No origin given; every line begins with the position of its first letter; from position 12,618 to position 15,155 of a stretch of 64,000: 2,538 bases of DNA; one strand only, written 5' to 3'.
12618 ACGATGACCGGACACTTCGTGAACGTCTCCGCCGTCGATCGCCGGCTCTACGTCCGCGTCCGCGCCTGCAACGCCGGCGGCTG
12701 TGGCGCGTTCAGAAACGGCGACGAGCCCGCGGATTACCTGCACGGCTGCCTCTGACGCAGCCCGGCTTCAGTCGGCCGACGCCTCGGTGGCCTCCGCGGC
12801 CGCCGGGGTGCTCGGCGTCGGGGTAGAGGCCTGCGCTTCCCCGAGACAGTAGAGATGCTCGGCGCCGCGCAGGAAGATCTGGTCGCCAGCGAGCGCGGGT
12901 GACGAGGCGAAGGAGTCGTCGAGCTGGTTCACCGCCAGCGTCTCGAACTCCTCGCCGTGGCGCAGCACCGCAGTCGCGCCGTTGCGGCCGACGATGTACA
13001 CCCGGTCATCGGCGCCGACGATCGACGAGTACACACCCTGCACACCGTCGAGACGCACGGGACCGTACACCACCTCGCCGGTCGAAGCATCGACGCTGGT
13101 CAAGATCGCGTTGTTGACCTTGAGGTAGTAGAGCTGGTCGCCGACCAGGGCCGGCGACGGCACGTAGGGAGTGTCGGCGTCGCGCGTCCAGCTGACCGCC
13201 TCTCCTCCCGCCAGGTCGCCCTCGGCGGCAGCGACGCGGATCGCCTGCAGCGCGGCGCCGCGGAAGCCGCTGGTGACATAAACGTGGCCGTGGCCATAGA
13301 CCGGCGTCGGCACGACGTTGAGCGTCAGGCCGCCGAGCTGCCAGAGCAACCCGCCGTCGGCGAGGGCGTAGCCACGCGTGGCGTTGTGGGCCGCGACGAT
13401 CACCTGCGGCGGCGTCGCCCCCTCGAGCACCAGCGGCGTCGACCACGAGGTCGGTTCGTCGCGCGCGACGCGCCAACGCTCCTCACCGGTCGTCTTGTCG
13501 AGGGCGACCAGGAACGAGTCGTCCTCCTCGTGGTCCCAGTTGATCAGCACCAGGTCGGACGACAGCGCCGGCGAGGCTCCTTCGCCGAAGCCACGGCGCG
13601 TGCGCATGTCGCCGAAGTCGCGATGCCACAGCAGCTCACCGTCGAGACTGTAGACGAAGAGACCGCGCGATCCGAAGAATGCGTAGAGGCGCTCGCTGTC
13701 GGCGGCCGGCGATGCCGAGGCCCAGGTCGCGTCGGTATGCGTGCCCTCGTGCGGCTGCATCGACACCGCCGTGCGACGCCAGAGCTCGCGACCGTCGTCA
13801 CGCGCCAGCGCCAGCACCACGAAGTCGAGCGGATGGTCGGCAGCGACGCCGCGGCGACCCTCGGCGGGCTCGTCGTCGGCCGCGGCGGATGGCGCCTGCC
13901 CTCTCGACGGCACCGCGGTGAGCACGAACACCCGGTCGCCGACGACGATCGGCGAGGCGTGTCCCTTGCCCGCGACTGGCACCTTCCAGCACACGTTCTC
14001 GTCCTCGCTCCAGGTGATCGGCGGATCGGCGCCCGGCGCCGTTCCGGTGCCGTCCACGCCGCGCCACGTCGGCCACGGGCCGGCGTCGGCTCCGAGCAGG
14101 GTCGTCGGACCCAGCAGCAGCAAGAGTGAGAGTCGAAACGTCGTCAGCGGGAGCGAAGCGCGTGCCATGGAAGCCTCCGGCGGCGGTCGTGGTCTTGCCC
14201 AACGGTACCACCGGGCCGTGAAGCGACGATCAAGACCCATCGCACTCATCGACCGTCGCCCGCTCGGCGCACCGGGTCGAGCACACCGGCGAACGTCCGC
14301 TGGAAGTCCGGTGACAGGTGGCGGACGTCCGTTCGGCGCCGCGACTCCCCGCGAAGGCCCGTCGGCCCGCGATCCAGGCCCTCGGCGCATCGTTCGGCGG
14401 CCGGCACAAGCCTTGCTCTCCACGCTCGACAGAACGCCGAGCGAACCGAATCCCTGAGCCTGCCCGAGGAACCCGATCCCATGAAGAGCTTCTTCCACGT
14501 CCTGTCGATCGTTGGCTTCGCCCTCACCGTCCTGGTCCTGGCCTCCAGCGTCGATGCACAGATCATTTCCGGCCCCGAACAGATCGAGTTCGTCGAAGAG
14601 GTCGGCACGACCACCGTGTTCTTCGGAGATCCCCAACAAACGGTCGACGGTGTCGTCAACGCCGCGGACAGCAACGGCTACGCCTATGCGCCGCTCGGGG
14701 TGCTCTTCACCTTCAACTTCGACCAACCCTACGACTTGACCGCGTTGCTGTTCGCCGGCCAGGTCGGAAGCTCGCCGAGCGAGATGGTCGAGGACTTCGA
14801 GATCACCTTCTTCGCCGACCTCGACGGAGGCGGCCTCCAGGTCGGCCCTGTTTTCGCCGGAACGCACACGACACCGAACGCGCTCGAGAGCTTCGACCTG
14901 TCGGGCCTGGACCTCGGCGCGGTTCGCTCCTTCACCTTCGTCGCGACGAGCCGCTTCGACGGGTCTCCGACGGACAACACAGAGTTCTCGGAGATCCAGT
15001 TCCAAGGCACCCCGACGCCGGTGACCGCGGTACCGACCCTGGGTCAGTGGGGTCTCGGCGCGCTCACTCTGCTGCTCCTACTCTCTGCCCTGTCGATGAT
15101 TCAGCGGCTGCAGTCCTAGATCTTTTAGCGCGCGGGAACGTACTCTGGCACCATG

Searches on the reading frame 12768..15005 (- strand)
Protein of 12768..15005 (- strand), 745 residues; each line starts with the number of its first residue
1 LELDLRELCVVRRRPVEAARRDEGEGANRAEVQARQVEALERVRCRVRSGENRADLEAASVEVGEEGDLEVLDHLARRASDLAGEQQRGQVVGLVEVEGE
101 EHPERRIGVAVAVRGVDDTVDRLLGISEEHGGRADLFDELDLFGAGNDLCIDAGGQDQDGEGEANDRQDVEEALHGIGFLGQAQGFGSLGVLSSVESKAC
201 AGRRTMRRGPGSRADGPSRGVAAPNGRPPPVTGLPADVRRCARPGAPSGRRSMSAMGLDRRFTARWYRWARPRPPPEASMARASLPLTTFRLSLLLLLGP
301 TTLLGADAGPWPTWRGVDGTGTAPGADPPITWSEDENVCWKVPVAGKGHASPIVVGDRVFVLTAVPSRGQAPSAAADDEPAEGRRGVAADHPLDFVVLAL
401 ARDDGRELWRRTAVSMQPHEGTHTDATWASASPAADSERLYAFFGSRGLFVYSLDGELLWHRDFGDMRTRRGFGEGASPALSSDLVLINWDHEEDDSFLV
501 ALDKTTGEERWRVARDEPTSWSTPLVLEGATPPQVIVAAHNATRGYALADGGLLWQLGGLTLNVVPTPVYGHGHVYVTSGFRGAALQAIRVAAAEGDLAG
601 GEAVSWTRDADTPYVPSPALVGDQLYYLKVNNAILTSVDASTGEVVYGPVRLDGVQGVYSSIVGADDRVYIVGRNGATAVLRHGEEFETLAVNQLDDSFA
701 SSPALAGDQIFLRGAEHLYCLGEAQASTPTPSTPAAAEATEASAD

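Call 50: search_protein_families(library=pfam, proteins=[window:12768-15005:-], max_evalue=0.0001)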
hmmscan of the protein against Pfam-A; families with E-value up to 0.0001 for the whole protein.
window:12768-15005:- (745 aa): 2 families
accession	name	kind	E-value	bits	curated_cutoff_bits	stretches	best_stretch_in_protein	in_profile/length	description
PF13360.13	PQQ_2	-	3.3e-20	73.2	27.6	2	395-646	3-230/233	Outer membrane protein assembly factor BamB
PF13570.13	Beta-prop_ACSF4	-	2.5e-05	24.3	133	0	431-675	95-321/329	Beta-alanine-activating enzyme, beta-propeller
